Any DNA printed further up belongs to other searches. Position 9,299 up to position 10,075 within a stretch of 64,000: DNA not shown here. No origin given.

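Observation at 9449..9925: Stand-alone cyclic-nucleotide-binding protein embedded in the complex I operon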

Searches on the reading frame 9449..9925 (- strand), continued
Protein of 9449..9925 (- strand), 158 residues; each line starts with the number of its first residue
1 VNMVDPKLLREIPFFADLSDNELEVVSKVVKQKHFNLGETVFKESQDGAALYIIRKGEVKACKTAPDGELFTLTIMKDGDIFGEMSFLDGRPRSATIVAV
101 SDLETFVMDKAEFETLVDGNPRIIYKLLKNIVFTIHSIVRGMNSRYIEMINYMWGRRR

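Call 18: search_solved_structures(query=window:9449-9919:-, max_evalue=0.001, show_alignments=3)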
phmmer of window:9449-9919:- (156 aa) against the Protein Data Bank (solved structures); distinct sequences matched with E-value up to 0.001: 142 (the best 60 are shown).
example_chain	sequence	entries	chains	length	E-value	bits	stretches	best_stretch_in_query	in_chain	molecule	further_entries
9ya0_MA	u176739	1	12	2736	1.7e-36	128.6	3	5-115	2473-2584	PCR12, TGME49_219070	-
5kbf_A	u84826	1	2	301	1.8e-24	89.6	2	7-117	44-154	CAMP-dependent protein kinase regulatory subunit, putative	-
5dyk_A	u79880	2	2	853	1.4e-23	86.6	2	6-117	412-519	CGMP-dependent protein kinase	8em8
6rsx_A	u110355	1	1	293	4.8e-23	84.9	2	6-128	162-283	Regulatory Subunit of Protein Kinase A (cAMP-dependent) from Euglena gracilis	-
5ezr_A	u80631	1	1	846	1e-21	80.6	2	6-117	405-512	cGMP-dependent protein kinase, putative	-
4rz7_A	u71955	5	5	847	1e-21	80.6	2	6-117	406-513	cGMP-dependent protein kinase, putative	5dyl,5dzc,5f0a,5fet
9p74_A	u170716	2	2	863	1.1e-21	80.5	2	6-117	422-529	cGMP-dependent protein kinase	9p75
5j3u_A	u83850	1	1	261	3.4e-21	78.9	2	5-119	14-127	Protein Kinase A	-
4din_B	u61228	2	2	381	5.2e-20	75.1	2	10-120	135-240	cAMP-dependent protein kinase type I-beta regulatory subunit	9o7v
3of1_A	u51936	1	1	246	1.4e-18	70.5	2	5-115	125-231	cAMP-dependent protein kinase regulatory subunit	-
1ne4_A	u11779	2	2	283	2e-17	66.7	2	8-121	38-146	cAMP-dependent protein kinase type I-alpha regulatory chain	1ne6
1rgs_A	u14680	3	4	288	2.1e-17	66.7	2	8-120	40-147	CAMP DEPENDENT PROTEIN KINASE | cAMP-dependent protein kinase type I-alpha regulatory chain | cAMP-dependent protein kinase type I-alpha regulatory subunit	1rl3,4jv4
3shr_A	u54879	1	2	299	2.3e-17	66.5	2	6-121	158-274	cGMP-dependent protein kinase 1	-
3j4q_B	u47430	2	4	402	2.4e-17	66.4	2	6-116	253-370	cAMP-dependent protein kinase type II-alpha regulatory subunit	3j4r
5jr7_B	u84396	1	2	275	2.7e-17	66.3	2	8-120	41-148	cAMP-dependent protein kinase type I-alpha regulatory subunit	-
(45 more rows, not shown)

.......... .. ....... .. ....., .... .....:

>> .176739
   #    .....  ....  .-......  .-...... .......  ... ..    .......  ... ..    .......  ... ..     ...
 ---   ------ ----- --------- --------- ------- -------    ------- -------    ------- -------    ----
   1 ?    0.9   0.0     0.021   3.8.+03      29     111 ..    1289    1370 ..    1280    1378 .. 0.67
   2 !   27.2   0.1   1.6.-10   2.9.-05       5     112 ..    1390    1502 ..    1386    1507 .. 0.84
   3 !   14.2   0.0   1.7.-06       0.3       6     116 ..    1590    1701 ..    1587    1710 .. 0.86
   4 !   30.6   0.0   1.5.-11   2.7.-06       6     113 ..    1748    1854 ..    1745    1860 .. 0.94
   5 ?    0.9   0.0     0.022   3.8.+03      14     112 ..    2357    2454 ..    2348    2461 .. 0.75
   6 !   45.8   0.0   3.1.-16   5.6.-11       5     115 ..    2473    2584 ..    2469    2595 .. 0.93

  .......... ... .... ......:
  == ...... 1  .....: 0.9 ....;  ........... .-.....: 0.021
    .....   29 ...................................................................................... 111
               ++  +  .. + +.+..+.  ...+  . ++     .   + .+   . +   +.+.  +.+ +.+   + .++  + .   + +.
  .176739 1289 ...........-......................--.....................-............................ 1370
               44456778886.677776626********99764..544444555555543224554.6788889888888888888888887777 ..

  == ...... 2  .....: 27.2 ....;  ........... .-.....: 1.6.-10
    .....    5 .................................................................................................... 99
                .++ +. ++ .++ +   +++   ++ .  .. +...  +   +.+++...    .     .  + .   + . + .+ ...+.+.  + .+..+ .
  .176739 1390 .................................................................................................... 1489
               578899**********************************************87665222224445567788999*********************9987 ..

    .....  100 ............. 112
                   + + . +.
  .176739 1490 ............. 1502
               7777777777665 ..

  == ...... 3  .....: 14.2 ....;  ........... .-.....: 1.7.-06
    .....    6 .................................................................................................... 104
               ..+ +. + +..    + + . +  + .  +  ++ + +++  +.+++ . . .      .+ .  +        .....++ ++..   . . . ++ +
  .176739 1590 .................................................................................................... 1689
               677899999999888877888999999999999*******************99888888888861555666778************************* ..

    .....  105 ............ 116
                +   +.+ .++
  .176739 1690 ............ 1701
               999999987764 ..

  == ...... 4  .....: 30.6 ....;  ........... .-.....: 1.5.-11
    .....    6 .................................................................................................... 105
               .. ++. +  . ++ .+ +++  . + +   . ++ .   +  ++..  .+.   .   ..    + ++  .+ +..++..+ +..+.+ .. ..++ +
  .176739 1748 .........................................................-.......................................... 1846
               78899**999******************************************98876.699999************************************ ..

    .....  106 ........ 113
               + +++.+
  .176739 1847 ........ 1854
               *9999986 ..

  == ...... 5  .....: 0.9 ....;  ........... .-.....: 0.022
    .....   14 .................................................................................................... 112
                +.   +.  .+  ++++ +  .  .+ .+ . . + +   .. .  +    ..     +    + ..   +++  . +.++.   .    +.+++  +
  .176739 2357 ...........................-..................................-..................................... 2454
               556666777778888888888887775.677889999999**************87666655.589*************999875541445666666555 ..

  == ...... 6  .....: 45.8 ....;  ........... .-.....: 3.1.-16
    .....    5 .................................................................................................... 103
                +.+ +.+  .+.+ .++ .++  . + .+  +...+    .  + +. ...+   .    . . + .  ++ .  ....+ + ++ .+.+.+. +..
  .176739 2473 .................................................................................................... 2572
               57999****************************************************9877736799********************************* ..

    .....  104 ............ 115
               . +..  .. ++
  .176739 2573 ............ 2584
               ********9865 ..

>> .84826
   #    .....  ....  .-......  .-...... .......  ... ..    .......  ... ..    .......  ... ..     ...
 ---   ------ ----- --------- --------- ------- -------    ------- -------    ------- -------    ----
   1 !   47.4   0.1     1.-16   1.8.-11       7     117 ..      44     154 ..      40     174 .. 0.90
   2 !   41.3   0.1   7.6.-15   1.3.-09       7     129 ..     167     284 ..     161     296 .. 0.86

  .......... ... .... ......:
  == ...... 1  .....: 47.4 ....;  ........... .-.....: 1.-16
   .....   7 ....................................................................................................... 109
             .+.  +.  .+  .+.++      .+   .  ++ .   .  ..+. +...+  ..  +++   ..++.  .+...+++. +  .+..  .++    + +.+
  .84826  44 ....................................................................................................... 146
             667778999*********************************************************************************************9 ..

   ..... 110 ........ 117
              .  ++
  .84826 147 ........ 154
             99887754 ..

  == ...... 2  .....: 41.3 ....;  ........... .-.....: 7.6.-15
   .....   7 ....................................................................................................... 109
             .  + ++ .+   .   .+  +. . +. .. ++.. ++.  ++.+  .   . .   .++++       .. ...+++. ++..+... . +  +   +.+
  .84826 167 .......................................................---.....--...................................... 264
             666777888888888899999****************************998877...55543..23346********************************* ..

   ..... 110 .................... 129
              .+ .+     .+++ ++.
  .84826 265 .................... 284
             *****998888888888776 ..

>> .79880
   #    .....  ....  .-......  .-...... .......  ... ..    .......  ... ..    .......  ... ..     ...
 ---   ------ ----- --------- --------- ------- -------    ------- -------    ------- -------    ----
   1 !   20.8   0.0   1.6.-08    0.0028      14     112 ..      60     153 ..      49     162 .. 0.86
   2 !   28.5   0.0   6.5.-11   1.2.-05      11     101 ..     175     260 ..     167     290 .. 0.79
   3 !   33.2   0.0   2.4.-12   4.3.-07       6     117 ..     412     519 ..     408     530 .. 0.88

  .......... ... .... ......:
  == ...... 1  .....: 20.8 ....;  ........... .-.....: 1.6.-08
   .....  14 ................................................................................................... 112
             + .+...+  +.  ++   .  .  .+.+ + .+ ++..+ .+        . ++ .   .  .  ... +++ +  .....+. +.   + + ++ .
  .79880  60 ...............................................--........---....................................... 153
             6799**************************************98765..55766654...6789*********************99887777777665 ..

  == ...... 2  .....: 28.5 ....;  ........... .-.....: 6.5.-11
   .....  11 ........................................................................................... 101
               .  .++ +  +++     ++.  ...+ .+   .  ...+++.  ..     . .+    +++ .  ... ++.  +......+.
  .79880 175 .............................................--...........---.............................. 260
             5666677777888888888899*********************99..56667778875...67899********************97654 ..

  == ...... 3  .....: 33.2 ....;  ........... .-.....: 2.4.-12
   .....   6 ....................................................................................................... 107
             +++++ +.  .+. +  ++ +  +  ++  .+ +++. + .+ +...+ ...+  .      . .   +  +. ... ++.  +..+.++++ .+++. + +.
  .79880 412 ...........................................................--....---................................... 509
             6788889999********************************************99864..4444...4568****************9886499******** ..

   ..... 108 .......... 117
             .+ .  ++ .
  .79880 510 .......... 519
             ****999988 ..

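Call 25: predict_structure(alignment_id=A2)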
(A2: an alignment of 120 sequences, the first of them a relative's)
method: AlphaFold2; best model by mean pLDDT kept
length: 156 residues; sequences in the alignment: 120
mean_pLDDT: 84.7   pTM: 0.76
mean pLDDT of the five models: 84.7, 82.0, 80.0, 79.8, 78.0
residues with pLDDT >= 90: 66; 70-90: 73; 50-70: 16; < 50: 1
segments of 3 or more residues with pLDDT < 50: none
pLDDT, mean of each block of 10 residues (from residue 1): 90 93 94 93 77 92 84 86 56 86 91 87 91 80 79 72
secondary structure, 60 per line:
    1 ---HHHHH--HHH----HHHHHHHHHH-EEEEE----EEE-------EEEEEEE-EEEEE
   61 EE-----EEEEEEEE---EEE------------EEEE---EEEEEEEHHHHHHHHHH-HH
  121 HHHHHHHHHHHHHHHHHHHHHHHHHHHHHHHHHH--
elements in order: H4-8 H18-27 E29-33 E38-40 E48-54 E56-62 E68-75 E79-81 E94-97 E101-107 H108-117 H119-154

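Call 28: fold_search(model_id=the predicted structure, library=pdb)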
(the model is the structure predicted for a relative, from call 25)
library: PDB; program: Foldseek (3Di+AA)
matches with E <= 10: 1709; with E <= 0.001: 629
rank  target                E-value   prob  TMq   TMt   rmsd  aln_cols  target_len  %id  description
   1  3h3u_B                6.5e-12  1.00  0.68  0.52   3.9       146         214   29  Crystal structure of CRP (cAMP receptor Protein) from Mycobacterium tuberculosis (released 2010-02-02)
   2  4byy_B                7.3e-12  1.00  0.67  0.54   4.0       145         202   29  Apo GlxR (released 2014-07-30)
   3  3d0s_B                9.2e-12  1.00  0.68  0.51   3.9       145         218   29  cAMP receptor protein from m.tuberculosis, cAMP-free form (released 2009-02-03)
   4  2pqq_A                1.0e-11  1.00  0.64  0.68   4.5       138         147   26  Structural Genomics, the crystal structure of the N-terminal domain of a transcriptional regulator from Streptomyces c (released 2007-06-05)
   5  4cyd_A                1.3e-11  1.00  0.71  0.53   3.3       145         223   27  GlxR bound to cAMP (released 2014-12-17)
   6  2pqq_D                1.7e-11  1.00  0.66  0.71   4.4       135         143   26  Structural Genomics, the crystal structure of the N-terminal domain of a transcriptional regulator from Streptomyces c (released 2007-06-05)
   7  4byy_A                1.7e-11  1.00  0.67  0.49   4.0       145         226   29  Apo GlxR (released 2014-07-30)
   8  2pqq_C                2.1e-11  1.00  0.65  0.71   4.5       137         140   26  Structural Genomics, the crystal structure of the N-terminal domain of a transcriptional regulator from Streptomyces c (released 2007-06-05)
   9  4a2u_F                2.4e-11  1.00  0.69  0.50   3.6       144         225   29  CRP(CAP) from Myco. Tuberculosis, with cAMP (released 2012-10-10)
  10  4ev0_D                2.9e-11  1.00  0.64  0.49   3.9       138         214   27  Crystal Structure of Thermus thermophilus Catabolite Activator Protein (released 2012-06-20)
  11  3i54_D                3.6e-11  1.00  0.71  0.52   3.4       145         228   27  Crystal structure of MtbCRP in complex with cAMP (released 2009-09-08)
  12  4a2u_H                4.3e-11  1.00  0.69  0.50   3.6       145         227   29  CRP(CAP) from Myco. Tuberculosis, with cAMP (released 2012-10-10)
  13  3r6s_A                4.6e-11  1.00  0.69  0.50   3.7       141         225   28  Crystal structure of GlxR transcription factor from Corynebacterium glutamicum with cAMP (released 2012-03-28)
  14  3r6s_C                5.8e-11  1.00  0.70  0.52   3.4       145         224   27  Crystal structure of GlxR transcription factor from Corynebacterium glutamicum with cAMP (released 2012-03-28)
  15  3d0s_A                6.2e-11  1.00  0.69  0.51   3.7       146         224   29  cAMP receptor protein from m.tuberculosis, cAMP-free form (released 2009-02-03)
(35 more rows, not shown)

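Call 45: search_protein_representatives(alignment_id=A2)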
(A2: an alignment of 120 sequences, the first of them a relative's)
Query: 120 sequences, 156 profile positions. Proteins with E-value up to 0.001 (for the whole library): 75383; up to 1e-10: 18006; up to 1e-30: 257. The best 150 are listed.
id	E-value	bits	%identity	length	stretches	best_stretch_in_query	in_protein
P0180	2.2e-129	443.2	-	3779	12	11-120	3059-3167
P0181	1.9e-95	333.0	-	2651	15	5-118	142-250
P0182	3.9e-95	332.0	-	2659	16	8-134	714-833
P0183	4.0e-89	312.5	-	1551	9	6-115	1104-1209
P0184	4.2e-85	299.4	-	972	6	8-119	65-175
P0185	2.6e-79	280.6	-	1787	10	5-113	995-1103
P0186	3.0e-77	273.9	-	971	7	6-99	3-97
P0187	3.4e-75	267.2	-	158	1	1-156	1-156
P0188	2.0e-74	264.7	-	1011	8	5-138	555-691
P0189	4.7e-70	250.5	-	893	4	3-128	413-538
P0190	3.2e-64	231.6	-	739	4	11-133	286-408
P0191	2.8e-63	228.5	-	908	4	5-129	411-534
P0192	1.2e-62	226.5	-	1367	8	5-114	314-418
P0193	1.0e-61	223.4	-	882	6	5-113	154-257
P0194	2.6e-60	218.9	-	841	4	5-127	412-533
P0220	4.3e-47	175.9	-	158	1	5-156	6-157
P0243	1.3e-42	161.4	-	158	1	1-156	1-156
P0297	1.7e-35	138.3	-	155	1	1-153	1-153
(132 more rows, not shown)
